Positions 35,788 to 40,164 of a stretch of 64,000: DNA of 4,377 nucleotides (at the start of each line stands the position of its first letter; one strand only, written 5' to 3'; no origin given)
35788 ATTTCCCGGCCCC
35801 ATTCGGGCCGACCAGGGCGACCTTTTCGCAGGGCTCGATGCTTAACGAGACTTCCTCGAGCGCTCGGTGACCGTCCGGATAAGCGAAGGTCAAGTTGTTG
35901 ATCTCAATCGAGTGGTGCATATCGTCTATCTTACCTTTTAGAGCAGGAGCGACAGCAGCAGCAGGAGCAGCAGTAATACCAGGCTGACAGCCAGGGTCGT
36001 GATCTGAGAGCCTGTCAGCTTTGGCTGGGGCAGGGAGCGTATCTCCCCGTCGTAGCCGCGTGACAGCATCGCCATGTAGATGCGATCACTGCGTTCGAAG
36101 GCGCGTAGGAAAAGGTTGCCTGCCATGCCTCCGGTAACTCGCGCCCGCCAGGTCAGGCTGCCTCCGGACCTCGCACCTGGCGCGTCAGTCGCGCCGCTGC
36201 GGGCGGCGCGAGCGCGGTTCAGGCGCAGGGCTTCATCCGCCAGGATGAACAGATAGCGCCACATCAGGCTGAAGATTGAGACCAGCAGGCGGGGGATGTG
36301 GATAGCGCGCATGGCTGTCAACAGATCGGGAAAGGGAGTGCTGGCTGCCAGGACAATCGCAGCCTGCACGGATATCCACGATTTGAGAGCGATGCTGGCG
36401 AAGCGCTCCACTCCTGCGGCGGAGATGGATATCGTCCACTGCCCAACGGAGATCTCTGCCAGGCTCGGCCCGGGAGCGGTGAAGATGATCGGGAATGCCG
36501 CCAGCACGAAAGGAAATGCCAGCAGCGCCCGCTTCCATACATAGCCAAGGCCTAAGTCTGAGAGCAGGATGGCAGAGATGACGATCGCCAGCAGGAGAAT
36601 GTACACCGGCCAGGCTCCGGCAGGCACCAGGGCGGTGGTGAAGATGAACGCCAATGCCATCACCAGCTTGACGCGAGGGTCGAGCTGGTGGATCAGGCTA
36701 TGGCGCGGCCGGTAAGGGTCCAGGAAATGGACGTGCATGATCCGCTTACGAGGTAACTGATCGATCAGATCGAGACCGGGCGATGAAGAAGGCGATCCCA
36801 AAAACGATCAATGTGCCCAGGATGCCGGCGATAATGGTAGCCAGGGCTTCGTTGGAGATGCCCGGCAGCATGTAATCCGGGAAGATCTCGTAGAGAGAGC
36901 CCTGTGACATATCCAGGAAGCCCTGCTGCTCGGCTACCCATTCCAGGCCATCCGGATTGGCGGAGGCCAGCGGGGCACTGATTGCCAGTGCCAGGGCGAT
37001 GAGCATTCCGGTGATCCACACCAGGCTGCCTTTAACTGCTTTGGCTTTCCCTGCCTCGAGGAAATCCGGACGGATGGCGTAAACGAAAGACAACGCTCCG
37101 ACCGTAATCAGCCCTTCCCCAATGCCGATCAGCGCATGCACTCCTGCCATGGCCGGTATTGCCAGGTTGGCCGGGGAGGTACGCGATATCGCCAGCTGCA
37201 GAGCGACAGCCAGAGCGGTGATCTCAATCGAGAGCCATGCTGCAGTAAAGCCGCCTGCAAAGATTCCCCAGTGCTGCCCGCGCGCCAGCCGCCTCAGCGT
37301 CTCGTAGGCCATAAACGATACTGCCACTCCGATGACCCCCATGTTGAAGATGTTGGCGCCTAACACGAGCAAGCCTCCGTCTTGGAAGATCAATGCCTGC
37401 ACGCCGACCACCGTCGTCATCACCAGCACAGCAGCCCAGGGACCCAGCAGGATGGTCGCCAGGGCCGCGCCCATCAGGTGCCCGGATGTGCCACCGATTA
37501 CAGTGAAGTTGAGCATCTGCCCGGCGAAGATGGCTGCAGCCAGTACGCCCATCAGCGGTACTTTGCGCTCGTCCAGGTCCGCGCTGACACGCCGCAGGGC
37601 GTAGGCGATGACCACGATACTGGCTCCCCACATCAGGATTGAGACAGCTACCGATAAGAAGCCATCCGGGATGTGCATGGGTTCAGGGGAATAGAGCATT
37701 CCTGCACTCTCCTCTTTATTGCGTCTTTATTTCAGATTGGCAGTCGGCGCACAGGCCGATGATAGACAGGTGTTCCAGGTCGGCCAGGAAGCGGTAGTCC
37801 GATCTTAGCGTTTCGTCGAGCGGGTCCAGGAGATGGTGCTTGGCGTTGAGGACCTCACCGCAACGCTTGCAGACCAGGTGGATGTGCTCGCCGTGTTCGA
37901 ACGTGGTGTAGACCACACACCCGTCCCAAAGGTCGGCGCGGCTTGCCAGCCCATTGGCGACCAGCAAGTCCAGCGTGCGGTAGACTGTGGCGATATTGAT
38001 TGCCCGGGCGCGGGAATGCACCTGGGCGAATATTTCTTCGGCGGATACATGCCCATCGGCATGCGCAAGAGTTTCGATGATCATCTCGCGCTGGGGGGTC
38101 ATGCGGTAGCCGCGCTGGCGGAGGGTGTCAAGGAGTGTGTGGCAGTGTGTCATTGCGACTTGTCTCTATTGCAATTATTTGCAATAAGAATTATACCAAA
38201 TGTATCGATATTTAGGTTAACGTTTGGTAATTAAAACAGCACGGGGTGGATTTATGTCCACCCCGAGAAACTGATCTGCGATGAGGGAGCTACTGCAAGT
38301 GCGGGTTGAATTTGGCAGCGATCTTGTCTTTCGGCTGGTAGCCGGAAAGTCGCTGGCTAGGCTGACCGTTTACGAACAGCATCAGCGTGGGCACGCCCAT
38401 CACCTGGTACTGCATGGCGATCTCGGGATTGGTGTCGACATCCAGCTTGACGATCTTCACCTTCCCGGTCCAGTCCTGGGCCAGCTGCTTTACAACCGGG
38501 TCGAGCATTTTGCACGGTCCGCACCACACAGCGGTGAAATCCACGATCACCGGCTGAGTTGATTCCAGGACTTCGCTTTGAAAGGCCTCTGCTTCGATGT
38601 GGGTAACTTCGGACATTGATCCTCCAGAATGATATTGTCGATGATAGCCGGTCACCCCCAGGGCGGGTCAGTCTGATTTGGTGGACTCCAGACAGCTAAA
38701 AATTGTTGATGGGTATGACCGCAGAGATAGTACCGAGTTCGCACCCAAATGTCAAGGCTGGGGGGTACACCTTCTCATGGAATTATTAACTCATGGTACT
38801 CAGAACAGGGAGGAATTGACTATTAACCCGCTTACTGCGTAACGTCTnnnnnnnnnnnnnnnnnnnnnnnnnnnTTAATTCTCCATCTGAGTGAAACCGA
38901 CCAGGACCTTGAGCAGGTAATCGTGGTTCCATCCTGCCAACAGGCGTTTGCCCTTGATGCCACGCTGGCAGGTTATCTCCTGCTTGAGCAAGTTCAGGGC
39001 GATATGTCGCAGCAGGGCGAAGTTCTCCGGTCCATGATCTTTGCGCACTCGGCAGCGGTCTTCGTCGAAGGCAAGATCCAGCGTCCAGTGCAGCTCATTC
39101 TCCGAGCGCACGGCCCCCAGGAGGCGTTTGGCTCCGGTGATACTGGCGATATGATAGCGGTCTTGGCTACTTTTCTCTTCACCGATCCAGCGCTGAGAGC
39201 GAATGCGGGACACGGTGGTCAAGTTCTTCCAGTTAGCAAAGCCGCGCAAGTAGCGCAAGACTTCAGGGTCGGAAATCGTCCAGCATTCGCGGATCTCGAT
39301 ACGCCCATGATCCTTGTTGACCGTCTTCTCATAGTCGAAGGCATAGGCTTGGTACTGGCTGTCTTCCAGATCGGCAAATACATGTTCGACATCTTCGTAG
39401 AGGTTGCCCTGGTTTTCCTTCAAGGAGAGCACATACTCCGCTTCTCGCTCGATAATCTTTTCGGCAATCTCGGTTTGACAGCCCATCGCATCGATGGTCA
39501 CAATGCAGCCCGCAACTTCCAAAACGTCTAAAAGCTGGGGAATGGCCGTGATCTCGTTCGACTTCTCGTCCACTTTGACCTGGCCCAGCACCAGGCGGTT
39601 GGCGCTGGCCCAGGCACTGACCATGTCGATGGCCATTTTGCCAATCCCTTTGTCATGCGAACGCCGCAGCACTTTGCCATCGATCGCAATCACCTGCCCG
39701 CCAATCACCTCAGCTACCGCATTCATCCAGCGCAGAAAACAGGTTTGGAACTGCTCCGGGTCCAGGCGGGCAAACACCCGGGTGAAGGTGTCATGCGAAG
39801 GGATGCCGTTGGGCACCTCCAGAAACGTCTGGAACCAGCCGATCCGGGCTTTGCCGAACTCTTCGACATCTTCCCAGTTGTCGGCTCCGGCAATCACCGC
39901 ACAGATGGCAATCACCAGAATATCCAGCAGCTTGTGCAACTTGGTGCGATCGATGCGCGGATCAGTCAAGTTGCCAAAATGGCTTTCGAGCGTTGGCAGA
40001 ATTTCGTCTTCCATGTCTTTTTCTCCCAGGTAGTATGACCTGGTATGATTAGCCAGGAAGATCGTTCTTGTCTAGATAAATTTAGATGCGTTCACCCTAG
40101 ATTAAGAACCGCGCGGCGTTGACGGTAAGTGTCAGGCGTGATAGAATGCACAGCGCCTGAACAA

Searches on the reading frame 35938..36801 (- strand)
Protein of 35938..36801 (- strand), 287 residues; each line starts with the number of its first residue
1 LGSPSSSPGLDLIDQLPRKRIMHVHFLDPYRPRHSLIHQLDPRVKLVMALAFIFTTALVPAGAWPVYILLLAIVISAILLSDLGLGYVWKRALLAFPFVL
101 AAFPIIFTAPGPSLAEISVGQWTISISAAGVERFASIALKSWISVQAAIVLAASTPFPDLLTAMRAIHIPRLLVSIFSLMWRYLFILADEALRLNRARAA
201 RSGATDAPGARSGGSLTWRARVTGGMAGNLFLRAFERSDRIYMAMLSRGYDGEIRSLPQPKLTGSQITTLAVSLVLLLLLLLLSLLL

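Call 47: search_protein_families(library=pfam, proteins=[window:35938-36801:-], max_evalue=0.01)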
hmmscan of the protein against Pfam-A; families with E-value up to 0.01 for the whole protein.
window:35938-36801:- (287 aa): 1 family
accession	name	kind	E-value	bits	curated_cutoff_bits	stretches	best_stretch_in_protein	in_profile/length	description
PF02361.21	CbiQ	-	3.1e-38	132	25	1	35-255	3-211/216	Cobalt transport protein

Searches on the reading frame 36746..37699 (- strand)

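Call 47: search_protein_families(library=pfam, proteins=[window:36746-37699:-], max_evalue=0.01)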
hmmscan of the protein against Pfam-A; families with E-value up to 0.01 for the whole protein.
window:36746-37699:- (317 aa): 2 families
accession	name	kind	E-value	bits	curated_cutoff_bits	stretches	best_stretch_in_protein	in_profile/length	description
PF01891.21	CbiM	-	1e-63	215.3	23.1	1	9-212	1-204/205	Cobalt uptake substrate-specific transmembrane region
PF13190.11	PDGLE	-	1.1e-13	51.3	27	1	227-307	3-97/102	PDGLE domain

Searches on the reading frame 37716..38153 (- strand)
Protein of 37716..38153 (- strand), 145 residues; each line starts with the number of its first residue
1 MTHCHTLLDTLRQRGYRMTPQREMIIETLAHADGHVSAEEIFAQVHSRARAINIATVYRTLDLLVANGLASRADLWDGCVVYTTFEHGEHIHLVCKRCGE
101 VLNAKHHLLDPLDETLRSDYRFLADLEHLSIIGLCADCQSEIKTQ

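Call 47: search_protein_families(library=pfam, proteins=[window:37716-38153:-], max_evalue=0.01)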
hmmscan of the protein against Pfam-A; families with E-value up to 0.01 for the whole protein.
window:37716-38153:- (145 aa): 1 family
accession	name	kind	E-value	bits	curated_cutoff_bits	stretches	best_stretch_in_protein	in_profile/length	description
PF01475.25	FUR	-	1.8e-24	86.6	23.1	1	14-119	2-108/121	Ferric uptake regulator family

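Call 55: find_encoding_contigs(protein=window:37716-38153:-, flank=10000, max_places=6)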
Protein window:37716-38153:- (145 aa): no gene with exactly this product is on record in the collection.

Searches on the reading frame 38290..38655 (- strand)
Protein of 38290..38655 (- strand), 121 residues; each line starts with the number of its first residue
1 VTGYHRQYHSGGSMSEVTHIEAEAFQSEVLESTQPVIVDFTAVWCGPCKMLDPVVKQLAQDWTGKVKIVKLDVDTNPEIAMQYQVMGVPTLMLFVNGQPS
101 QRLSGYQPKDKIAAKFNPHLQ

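Call 47: search_protein_families(library=pfam, proteins=[window:38290-38655:-], max_evalue=0.01)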
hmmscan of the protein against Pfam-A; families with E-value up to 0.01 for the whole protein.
window:38290-38655:- (121 aa): 11 families
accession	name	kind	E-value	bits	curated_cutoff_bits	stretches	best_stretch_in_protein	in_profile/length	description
PF00085.26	Thioredoxin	-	5.6e-32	110.3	23.5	1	17-115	2-100/103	Thioredoxin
PF13098.12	Thioredoxin_2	-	3.9e-11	43.7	27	1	31-115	3-103/104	Thioredoxin-like domain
PF13905.12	Thioredoxin_8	-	2.8e-06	28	27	1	34-76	2-46/94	Thioredoxin-like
PF13899.12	Thioredoxin_7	-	7.7e-06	26.4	27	1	27-94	11-81/83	Thioredoxin-like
PF13192.12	Thioredoxin_3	-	1e-05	25.9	24.8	1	45-108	10-66/76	Thioredoxin domain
PF04756.19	OST3_OST6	-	3.9e-05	23.6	27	1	44-99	45-108/294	OST3 / OST6 family, transporter family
PF01323.26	DSBA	-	7.3e-05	23.1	25.6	0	70-114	149-188/191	DSBA-like thioredoxin domain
PF13728.12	TraF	-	0.00015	22.1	23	1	40-98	136-203/224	F plasmid transfer operon protein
PF14595.12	Thioredoxin_9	-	0.00018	21.9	25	1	29-92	37-102/129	Thioredoxin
PF07689.18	KaiB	-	0.00039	20.5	27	1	62-107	26-70/82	KaiB domain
PF06110.17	TXD17-like_Trx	-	0.0075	16.3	23.1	0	43-106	36-105/119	Thioredoxin domain-containing protein 17-like, thioredoxin domain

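Call 54: find_encoding_contigs(protein=window:38293-38616:-, flank=10000, max_places=6)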
Protein seq(108 aa) (108 aa): no gene with exactly this product is on record in the collection.

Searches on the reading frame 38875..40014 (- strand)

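Call 9: search_protein_families(library=pfam, proteins=[window:38875-40014:-], max_evalue=0.01)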
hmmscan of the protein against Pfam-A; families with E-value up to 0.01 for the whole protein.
window:38875-40014:- (379 aa): 3 families
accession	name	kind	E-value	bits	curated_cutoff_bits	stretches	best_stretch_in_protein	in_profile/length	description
PF13808.11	DDE_Tnp_1_assoc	-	2.6e-36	124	32.3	1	11-97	2-88/88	DDE_Tnp_1-associated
PF01609.27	DDE_Tnp_1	-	5.3e-14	52.9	23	1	106-342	4-200/200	Transposase DDE domain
PF13701.12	DDE_Tnp_1_4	-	0.00082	18.2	34.7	0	16-91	44-117/435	Transposase DDE domain group 1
